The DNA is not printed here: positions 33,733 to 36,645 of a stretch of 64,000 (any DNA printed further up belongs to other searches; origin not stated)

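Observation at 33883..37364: Arginine decarboxylase-agmatine deiminase fusion translationally coupled to N-carbamoylputrescine amidase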

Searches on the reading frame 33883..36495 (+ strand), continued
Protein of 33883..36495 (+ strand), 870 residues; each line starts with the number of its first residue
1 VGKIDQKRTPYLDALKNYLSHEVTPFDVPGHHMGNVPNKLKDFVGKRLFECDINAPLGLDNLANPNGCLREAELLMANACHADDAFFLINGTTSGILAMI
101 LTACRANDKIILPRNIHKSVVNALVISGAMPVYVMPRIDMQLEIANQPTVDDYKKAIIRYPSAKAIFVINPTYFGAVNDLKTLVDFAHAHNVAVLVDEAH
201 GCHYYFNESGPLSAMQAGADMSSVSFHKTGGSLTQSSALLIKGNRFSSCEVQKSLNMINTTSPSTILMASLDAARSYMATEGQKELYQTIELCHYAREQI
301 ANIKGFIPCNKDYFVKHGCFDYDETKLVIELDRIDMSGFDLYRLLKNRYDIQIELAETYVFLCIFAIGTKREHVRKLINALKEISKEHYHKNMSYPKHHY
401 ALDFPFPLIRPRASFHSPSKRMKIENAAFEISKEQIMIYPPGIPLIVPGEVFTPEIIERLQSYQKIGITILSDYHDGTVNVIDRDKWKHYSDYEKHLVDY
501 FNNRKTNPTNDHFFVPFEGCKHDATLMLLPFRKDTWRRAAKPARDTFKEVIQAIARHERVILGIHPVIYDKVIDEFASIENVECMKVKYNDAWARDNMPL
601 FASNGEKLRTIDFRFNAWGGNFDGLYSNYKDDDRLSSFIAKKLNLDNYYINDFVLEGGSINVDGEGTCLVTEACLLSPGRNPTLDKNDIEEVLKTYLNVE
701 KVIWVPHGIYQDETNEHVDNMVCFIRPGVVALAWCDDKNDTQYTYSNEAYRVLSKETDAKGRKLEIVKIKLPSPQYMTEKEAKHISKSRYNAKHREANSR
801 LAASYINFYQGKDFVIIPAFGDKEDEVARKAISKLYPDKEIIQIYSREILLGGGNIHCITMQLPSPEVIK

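Call 7: find_homologous_proteins(query=window:33883-36492:+, max_evalue=1e-10)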
Query window:33883-36492:+ (870 aa): 7933 proteins with E <= 1e-10 among 8000 candidates; the best 120 are listed.
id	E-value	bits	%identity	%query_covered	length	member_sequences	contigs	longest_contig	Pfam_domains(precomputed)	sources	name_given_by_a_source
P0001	0.0e+0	1984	97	100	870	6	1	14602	PF00155.28,PF00266.26,PF03711.21,PF04371.21,PF01041.24,PF01276.27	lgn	-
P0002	0.0e+0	1736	83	100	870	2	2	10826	PF00155.28,PF00266.26,PF03711.21,PF04371.21,PF01041.24,PF01276.27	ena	-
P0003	0.0e+0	1517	73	100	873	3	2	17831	PF00155.28,PF00266.26,PF03711.21,PF04371.21,PF01053.27,PF01041.24,PF01276.27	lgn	-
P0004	0.0e+0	1382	66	99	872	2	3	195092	PF00155.28,PF00266.26,PF03711.21,PF04371.21,PF01212.28,PF01041.24,PF01276.27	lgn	-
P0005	0.0e+0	1375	66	99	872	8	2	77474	PF00155.28,PF00266.26,PF03711.21,PF04371.21,PF01212.28,PF01053.27,PF01041.24,PF01276.27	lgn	-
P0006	0.0e+0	1372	66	99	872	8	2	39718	PF00155.28,PF00266.26,PF03711.21,PF04371.21,PF01041.24,PF01276.27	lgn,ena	-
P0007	0.0e+0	1370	65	100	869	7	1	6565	PF00155.28,PF00266.26,PF03711.21,PF04371.21,PF01212.28,PF01041.24,PF01276.27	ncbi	-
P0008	0.0e+0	1368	66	99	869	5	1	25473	PF00155.28,PF00266.26,PF03711.21,PF04371.21,PF01212.28,PF01041.24,PF01276.27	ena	-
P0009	0.0e+0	1367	65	99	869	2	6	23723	PF00155.28,PF00266.26,PF03711.21,PF04371.21,PF01212.28,PF01041.24,PF01276.27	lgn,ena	-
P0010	0.0e+0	1366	66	99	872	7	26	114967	PF00155.28,PF00266.26,PF03711.21,PF04371.21,PF01212.28,PF01053.27,PF01041.24,PF01276.27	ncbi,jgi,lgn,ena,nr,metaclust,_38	ncbi:MAG: agmatine deiminase [Erysipelotrichia bacterium]|jgi:lysine decarboxylase|nr:agmatine deimi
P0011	0.0e+0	1365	66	99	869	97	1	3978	PF00155.28,PF00266.26,PF03711.21,PF04371.21,PF01212.28,PF01041.24,PF01276.27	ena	-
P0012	0.0e+0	1353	65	99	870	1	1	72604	PF00155.28,PF00266.26,PF03711.21,PF04371.21,PF01212.28,PF01041.24,PF01276.27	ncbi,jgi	ncbi:MAG: agmatine deiminase [Bacilli bacterium]|jgi:lysine decarboxylase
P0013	0.0e+0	1348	65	99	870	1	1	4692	PF00155.28,PF00266.26,PF03711.21,PF04371.21,PF01212.28,PF01041.24,PF01276.27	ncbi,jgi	ncbi:MAG: agmatine deiminase [Bacilli bacterium]|jgi:lysine decarboxylase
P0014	0.0e+0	1344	65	98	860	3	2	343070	PF00155.28,PF00266.26,PF03711.21,PF04371.21,PF01041.24,PF01276.27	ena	-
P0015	0.0e+0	1344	65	100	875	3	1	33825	PF00155.28,PF00266.26,PF03711.21,PF04371.21,PF01041.24,PF01276.27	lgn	-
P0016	0.0e+0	1339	64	100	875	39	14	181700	PF00155.28,PF00266.26,PF03711.21,PF04371.21,PF01041.24,PF01276.27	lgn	-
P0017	0.0e+0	1339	67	99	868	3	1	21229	PF00155.28,PF03711.21,PF04371.21,PF01041.24,PF01276.27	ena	-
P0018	0.0e+0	1339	64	100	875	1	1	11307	PF00155.28,PF00266.26,PF03711.21,PF04371.21,PF01041.24,PF01276.27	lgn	-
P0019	0.0e+0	1338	64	100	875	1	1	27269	PF00155.28,PF00266.26,PF03711.21,PF04371.21,PF01041.24,PF01276.27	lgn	-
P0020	0.0e+0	1338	64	100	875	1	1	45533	PF00155.28,PF00266.26,PF03711.21,PF04371.21,PF01041.24,PF01276.27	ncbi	-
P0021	0.0e+0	1337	64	100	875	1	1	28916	PF00155.28,PF00266.26,PF03711.21,PF04371.21,PF01041.24,PF01276.27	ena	-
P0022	0.0e+0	1334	64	100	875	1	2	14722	PF00155.28,PF00266.26,PF03711.21,PF04371.21,PF01041.24,PF01276.27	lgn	-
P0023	0.0e+0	1332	64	100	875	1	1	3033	PF00155.28,PF00266.26,PF03711.21,PF04371.21,PF01041.24,PF01276.27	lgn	-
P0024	0.0e+0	1332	63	100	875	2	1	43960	PF00155.28,PF00266.26,PF03711.21,PF04371.21,PF01041.24,PF01276.27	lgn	-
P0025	0.0e+0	1332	63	100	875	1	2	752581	PF00155.28,PF00266.26,PF03711.21,PF04371.21,PF01041.24,PF01276.27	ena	-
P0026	0.0e+0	1332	64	100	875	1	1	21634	PF00155.28,PF00266.26,PF03711.21,PF04371.21,PF01041.24,PF01276.27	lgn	-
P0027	0.0e+0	1332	66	100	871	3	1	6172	PF00155.28,PF03711.21,PF04371.21,PF01041.24,PF01276.27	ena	-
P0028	0.0e+0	1330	64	100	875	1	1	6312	PF00155.28,PF00266.26,PF03711.21,PF04371.21,PF01041.24,PF01276.27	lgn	-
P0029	0.0e+0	1328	64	100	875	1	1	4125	PF00155.28,PF00266.26,PF03711.21,PF04371.21,PF01041.24,PF01276.27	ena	-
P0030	0.0e+0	1328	64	99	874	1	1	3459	PF00155.28,PF00266.26,PF03711.21,PF04371.21,PF01041.24,PF01276.27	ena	-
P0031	0.0e+0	1328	63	100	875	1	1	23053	PF00155.28,PF00266.26,PF03711.21,PF04371.21,PF01041.24,PF01276.27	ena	-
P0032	0.0e+0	1327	64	100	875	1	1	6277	PF00155.28,PF00266.26,PF03711.21,PF04371.21,PF01041.24,PF01276.27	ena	-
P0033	0.0e+0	1327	64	100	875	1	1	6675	PF00155.28,PF00266.26,PF03711.21,PF04371.21,PF01041.24,PF01276.27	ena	-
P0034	0.0e+0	1327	64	100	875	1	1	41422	PF00155.28,PF00266.26,PF03711.21,PF04371.21,PF01041.24,PF01276.27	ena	-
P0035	0.0e+0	1327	64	100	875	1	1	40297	PF00155.28,PF00266.26,PF03711.21,PF04371.21,PF01041.24,PF01276.27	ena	-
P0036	0.0e+0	1327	64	100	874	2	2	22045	PF00155.28,PF00266.26,PF03711.21,PF04371.21,PF01041.24,PF01276.27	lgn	-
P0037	0.0e+0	1326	66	99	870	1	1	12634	PF00155.28,PF00266.26,PF03711.21,PF04371.21,PF01212.28,PF01041.24,PF01276.27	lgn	-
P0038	0.0e+0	1326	65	99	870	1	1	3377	PF00155.28,PF03711.21,PF04371.21,PF01212.28,PF01041.24,PF01276.27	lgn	-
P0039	0.0e+0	1323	64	100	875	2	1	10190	PF00155.28,PF00266.26,PF03711.21,PF04371.21,PF01041.24,PF01276.27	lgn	-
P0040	0.0e+0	1322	63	100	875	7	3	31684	PF00155.28,PF00266.26,PF03711.21,PF04371.21,PF01041.24,PF01276.27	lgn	-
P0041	0.0e+0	1322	64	99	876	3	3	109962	PF00155.28,PF00266.26,PF03711.21,PF04371.21,PF01212.28,PF01041.24,PF01276.27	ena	-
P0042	0.0e+0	1322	63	99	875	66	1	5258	PF00155.28,PF00266.26,PF03711.21,PF04371.21,PF01041.24,PF01276.27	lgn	-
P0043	0.0e+0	1322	64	100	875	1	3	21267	PF00155.28,PF00266.26,PF03711.21,PF04371.21,PF01041.24,PF01276.27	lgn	-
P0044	0.0e+0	1321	63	100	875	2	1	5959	PF00155.28,PF00266.26,PF03711.21,PF04371.21,PF01041.24,PF01276.27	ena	-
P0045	0.0e+0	1321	63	100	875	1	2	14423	PF00155.28,PF00266.26,PF03711.21,PF04371.21,PF01041.24,PF01276.27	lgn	-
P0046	0.0e+0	1320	63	100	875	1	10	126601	PF00155.28,PF00266.26,PF03711.21,PF04371.21,PF01041.24,PF01276.27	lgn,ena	-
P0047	0.0e+0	1319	64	100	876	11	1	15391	PF00155.28,PF00266.26,PF03711.21,PF04371.21,PF01041.24,PF01276.27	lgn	-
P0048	0.0e+0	1319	64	100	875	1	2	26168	PF00155.28,PF00266.26,PF03711.21,PF04371.21,PF01053.27,PF01041.24,PF01276.27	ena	-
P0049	0.0e+0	1318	63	100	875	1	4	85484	PF00155.28,PF00266.26,PF03711.21,PF04371.21,PF01041.24,PF01276.27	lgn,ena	-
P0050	0.0e+0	1316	63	99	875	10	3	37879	PF00155.28,PF00266.26,PF03711.21,PF04371.21,PF01041.24,PF01276.27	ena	-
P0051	0.0e+0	1315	64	100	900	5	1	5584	PF00155.28,PF03711.21,PF04371.21,PF01041.24,PF01276.27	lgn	-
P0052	0.0e+0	1315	63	100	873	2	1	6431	PF00155.28,PF00266.26,PF03711.21,PF04371.21,PF01041.24,PF01276.27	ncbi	-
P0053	0.0e+0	1314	64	100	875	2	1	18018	PF00155.28,PF00266.26,PF03711.21,PF04371.21,PF01041.24,PF01276.27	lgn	-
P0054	0.0e+0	1314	63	99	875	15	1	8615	PF00155.28,PF00266.26,PF03711.21,PF04371.21,PF01212.28,PF01041.24,PF01276.27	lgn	-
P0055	0.0e+0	1311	64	100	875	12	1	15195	PF00155.28,PF00266.26,PF03711.21,PF04371.21,PF01041.24,PF01276.27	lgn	-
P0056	0.0e+0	1311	63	100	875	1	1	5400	PF00155.28,PF00266.26,PF03711.21,PF04371.21,PF01212.28,PF01053.27,PF01041.24,PF01276.27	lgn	-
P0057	0.0e+0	1311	63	100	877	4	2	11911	PF00155.28,PF00266.26,PF03711.21,PF04371.21,PF01041.24,PF01276.27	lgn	-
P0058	0.0e+0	1311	63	99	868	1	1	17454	PF00155.28,PF00266.26,PF03711.21,PF04371.21,PF01041.24,PF01276.27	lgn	-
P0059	0.0e+0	1311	63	99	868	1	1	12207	PF00155.28,PF00266.26,PF03711.21,PF04371.21,PF01041.24,PF01276.27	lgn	-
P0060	0.0e+0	1311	63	99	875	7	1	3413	PF19420.6,PF00155.28,PF03711.21,PF04371.21,PF01041.24,PF01276.27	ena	-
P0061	0.0e+0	1311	64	100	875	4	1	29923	PF00155.28,PF00266.26,PF03711.21,PF04371.21,PF01041.24,PF01276.27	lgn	-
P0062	0.0e+0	1311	63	99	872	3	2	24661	PF00155.28,PF00266.26,PF03711.21,PF04371.21,PF01212.28,PF01053.27,PF01041.24,PF01276.27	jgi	-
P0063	0.0e+0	1310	63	100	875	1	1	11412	PF00155.28,PF00266.26,PF03711.21,PF04371.21,PF01041.24,PF01276.27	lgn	-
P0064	0.0e+0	1309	63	99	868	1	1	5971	PF00155.28,PF00266.26,PF03711.21,PF04371.21,PF01041.24,PF01276.27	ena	-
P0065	0.0e+0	1309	64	99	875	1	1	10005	PF00155.28,PF00266.26,PF03711.21,PF04371.21,PF01041.24,PF01276.27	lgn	-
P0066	0.0e+0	1309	63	99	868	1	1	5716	PF00155.28,PF00266.26,PF03711.21,PF04371.21,PF01041.24,PF01276.27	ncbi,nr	ncbi:MAG: agmatine deiminase [Bacilli bacterium]|nr:agmatine deiminase [Bacilli bacterium]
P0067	0.0e+0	1309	62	100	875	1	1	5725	PF00155.28,PF00266.26,PF03711.21,PF04371.21,PF01212.28,PF01041.24,PF01276.27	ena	-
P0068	0.0e+0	1309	63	100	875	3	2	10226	PF00155.28,PF00266.26,PF03711.21,PF04371.21,PF01041.24,PF01276.27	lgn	-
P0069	0.0e+0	1308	64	100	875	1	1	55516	PF00155.28,PF00266.26,PF03711.21,PF04371.21,PF01041.24,PF01276.27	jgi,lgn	-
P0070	0.0e+0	1308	63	100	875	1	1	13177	PF00155.28,PF00266.26,PF03711.21,PF04371.21,PF01041.24,PF01276.27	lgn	-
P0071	0.0e+0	1308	63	100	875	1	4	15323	PF00155.28,PF00266.26,PF03711.21,PF04371.21,PF01041.24,PF01276.27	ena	-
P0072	0.0e+0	1308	63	100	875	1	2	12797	PF00155.28,PF00266.26,PF03711.21,PF04371.21,PF01041.24,PF01276.27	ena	-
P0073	0.0e+0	1308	63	99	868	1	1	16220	PF00155.28,PF00266.26,PF03711.21,PF04371.21,PF01041.24,PF01276.27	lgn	-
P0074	0.0e+0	1308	64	100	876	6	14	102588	PF00155.28,PF00266.26,PF03711.21,PF04371.21,PF01041.24,PF01276.27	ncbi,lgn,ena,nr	ncbi:MAG TPA: agmatine deiminase [Firmicutes bacterium]|nr:agmatine deiminase [Bacillota bacterium]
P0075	0.0e+0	1308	63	99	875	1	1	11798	PF00155.28,PF00266.26,PF03711.21,PF04371.21,PF01212.28,PF01041.24,PF01276.27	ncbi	-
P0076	0.0e+0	1308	63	99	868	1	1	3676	PF00155.28,PF00266.26,PF03711.21,PF04371.21,PF01041.24,PF01276.27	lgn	-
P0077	0.0e+0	1307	62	100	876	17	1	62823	PF00155.28,PF00266.26,PF03711.21,PF04371.21,PF01041.24,PF01276.27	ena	-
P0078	0.0e+0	1307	63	100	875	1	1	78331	PF00155.28,PF00266.26,PF03711.21,PF04371.21,PF01212.28,PF01053.27,PF01041.24,PF01276.27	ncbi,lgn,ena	-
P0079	0.0e+0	1307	62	100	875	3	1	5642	PF00155.28,PF00266.26,PF03711.21,PF04371.21,PF01041.24,PF01276.27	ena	-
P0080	0.0e+0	1307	63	99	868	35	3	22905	PF00155.28,PF03711.21,PF04371.21,PF01041.24,PF01276.27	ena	-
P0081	0.0e+0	1307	63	99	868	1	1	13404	PF00155.28,PF00266.26,PF03711.21,PF04371.21,PF01041.24,PF01276.27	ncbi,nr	ncbi:MAG: agmatine deiminase [Bacillales bacterium]|nr:agmatine deiminase [Bacillales bacterium]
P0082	0.0e+0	1306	63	99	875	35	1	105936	PF00155.28,PF00266.26,PF03711.21,PF04371.21,PF01041.24,PF01276.27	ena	-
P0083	0.0e+0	1306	63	99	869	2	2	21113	PF00155.28,PF00266.26,PF03711.21,PF04371.21,PF01053.27,PF01041.24,PF01276.27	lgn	-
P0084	0.0e+0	1306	64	99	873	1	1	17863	PF00155.28,PF00266.26,PF03711.21,PF04371.21,PF01041.24,PF01276.27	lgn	-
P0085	0.0e+0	1305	63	99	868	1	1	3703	PF00155.28,PF00266.26,PF03711.21,PF04371.21,PF01041.24,PF01276.27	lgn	-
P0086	0.0e+0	1305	62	100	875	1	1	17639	PF00155.28,PF00266.26,PF03711.21,PF04371.21,PF01041.24,PF01276.27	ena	-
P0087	0.0e+0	1305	63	99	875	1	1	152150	PF00155.28,PF00266.26,PF03711.21,PF04371.21,PF01041.24,PF01276.27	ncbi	-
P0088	0.0e+0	1304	63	100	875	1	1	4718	PF00155.28,PF00266.26,PF03711.21,PF04371.21,PF01212.28,PF01041.24,PF01276.27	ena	-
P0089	0.0e+0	1304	62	100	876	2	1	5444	PF00155.28,PF00266.26,PF03711.21,PF04371.21,PF01053.27,PF01041.24,PF01276.27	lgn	-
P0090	0.0e+0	1304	63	99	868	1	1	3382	PF00155.28,PF03711.21,PF04371.21,PF01041.24,PF01276.27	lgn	-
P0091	0.0e+0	1304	63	100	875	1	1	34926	PF00155.28,PF00266.26,PF03711.21,PF04371.21,PF01041.24,PF01276.27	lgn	-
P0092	0.0e+0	1303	62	100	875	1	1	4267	PF00155.28,PF00266.26,PF03711.21,PF04371.21,PF01041.24,PF01276.27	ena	-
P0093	0.0e+0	1303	63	100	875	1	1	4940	PF00155.28,PF00266.26,PF03711.21,PF04371.21,PF01041.24,PF01276.27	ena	-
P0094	0.0e+0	1302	63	100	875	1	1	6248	PF00155.28,PF00266.26,PF03711.21,PF04371.21,PF01041.24,PF01276.27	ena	-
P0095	0.0e+0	1302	62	100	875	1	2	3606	PF00155.28,PF00266.26,PF03711.21,PF04371.21,PF01041.24,PF01276.27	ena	-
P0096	0.0e+0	1302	63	100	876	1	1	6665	PF00155.28,PF00266.26,PF03711.21,PF04371.21,PF01041.24,PF01276.27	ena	-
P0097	0.0e+0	1302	63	100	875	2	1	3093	PF00155.28,PF03711.21,PF04371.21,PF01212.28,PF01041.24,PF01276.27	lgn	-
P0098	0.0e+0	1302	63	99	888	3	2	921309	PF00155.28,PF00266.26,PF03711.21,PF04371.21,PF01212.28,PF01041.24,PF01276.27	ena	-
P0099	0.0e+0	1301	63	99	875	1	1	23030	PF00155.28,PF00266.26,PF03711.21,PF04371.21,PF01041.24,PF01276.27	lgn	-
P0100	0.0e+0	1301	62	100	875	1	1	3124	PF00155.28,PF00266.26,PF03711.21,PF04371.21,PF01041.24,PF01276.27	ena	-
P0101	0.0e+0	1301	63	100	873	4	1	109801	PF00155.28,PF03711.21,PF04371.21,PF01041.24,PF01276.27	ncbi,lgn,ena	-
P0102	0.0e+0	1301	63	100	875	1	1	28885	PF00155.28,PF00266.26,PF03711.21,PF04371.21,PF01212.28,PF01041.24,PF01276.27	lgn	-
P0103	0.0e+0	1300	63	99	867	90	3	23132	PF00155.28,PF00266.26,PF03711.21,PF04371.21,PF01212.28,PF01053.27,PF01041.24,PF01276.27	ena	-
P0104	0.0e+0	1300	63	99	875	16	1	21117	PF00155.28,PF00266.26,PF03711.21,PF04371.21,PF01053.27,PF01041.24,PF01276.27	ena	-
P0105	0.0e+0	1300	63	99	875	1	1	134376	PF00155.28,PF00266.26,PF03711.21,PF04371.21,PF01053.27,PF01041.24,PF01276.27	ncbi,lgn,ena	-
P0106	0.0e+0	1300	63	99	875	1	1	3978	PF00155.28,PF00266.26,PF03711.21,PF04371.21,PF01041.24,PF01276.27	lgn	-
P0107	0.0e+0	1299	63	100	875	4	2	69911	PF00155.28,PF00266.26,PF03711.21,PF04371.21,PF01041.24,PF01276.27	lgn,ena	-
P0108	0.0e+0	1299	63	100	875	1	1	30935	PF00155.28,PF00266.26,PF03711.21,PF04371.21,PF01041.24,PF01276.27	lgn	-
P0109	0.0e+0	1299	63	100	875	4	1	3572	PF00155.28,PF00266.26,PF03711.21,PF04371.21,PF01053.27,PF01041.24,PF01276.27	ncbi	-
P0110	0.0e+0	1299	62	99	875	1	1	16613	PF00155.28,PF00266.26,PF03711.21,PF04371.21,PF01212.28,PF01041.24,PF01276.27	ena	-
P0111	0.0e+0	1299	63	100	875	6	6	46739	PF00155.28,PF00266.26,PF03711.21,PF04371.21,PF01041.24,PF01276.27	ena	-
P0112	0.0e+0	1299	63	99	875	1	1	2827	PF00155.28,PF00266.26,PF03711.21,PF04371.21,PF01041.24,PF01276.27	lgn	-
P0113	0.0e+0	1298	63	99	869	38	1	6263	PF00155.28,PF00266.26,PF03711.21,PF04371.21,PF01212.28,PF01053.27,PF01041.24,PF01276.27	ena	-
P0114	0.0e+0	1297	63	99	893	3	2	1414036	PF00155.28,PF00266.26,PF03711.21,PF04371.21,PF01212.28,PF01053.27,PF01041.24,PF01276.27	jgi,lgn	-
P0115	0.0e+0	1297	62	100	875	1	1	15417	PF00155.28,PF00266.26,PF03711.21,PF04371.21,PF01041.24,PF01276.27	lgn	-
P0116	0.0e+0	1297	62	100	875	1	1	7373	PF00155.28,PF00266.26,PF03711.21,PF04371.21,PF01041.24,PF01276.27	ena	-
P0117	0.0e+0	1297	62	100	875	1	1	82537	PF00155.28,PF00266.26,PF03711.21,PF04371.21,PF01041.24,PF01276.27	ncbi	-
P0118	0.0e+0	1297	62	100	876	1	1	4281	PF00155.28,PF00266.26,PF03711.21,PF04371.21,PF01041.24,PF01276.27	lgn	-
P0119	0.0e+0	1297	63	99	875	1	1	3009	PF00155.28,PF00266.26,PF03711.21,PF04371.21,PF01053.27,PF01041.24,PF01276.27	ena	-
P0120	0.0e+0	1296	63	100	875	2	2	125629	PF00155.28,PF00266.26,PF03711.21,PF04371.21,PF01053.27,PF01041.24,PF01276.27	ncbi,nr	ncbi:MAG: agmatine deiminase [Bacilli bacterium]|nr:agmatine deiminase [Bacilli bacterium]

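Call 9: search_solved_structures(query=window:33883-36492:+, max_evalue=0.001)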
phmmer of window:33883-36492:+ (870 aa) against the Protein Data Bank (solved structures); distinct sequences matched with E-value up to 0.001: 33.
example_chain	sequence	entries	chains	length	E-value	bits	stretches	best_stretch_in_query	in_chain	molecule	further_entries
2ewo_A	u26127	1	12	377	3e-90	306.6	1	504-865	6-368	Putative agmatine deiminase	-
6nib_A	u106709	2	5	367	5.4e-89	302.5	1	513-865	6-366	Porphyromonas-type peptidyl-arginine deiminase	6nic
1vkp_A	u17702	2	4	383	2.3e-88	300.4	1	505-865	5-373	AGMATINE IMINOHYDROLASE | Agmatine deiminase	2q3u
3h7c_X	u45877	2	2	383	2.4e-88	300.3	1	505-865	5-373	Agmatine deiminase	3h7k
2jer_A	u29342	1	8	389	2.1e-80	274.1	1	507-865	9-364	AGMATINE DEIMINASE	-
1xkn_A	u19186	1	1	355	6.8e-50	173.1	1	512-865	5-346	putative peptidyl-arginine deiminase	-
2cmu_A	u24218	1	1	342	1.9e-44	155.1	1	521-863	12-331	PUTATIVE PEPTIDYL-ARGININE DEIMINASE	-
3hvm_A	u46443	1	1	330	2.4e-44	154.8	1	521-863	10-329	AGMATINE DEIMINASE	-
6b10_A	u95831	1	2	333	5e-42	147.1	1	522-859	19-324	Putative peptidyl-arginine deiminase family protein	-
6b2w_A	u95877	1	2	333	9.3e-41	142.9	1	522-858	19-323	Putative peptidyl-arginine deiminase family protein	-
1zbr_A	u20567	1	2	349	1.1e-36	129.5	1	514-865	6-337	conserved hypothetical protein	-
2x3l_A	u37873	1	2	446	1e-32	116.3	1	9-470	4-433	ORN/LYS/ARG DECARBOXYLASE FAMILY PROTEIN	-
5fkz_E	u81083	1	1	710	6.7e-20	73.9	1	5-302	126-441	LYSINE DECARBOXYLASE, CONSTITUTIVE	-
5fkx_A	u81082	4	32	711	3.9e-18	68.1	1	10-301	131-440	LYSINE DECARBOXYLASE, INDUCIBLE | Inducible lysine decarboxylase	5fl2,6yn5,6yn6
3n75_A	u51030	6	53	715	4e-18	68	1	10-301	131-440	Lysine decarboxylase, inducible | Inducible lysine decarboxylase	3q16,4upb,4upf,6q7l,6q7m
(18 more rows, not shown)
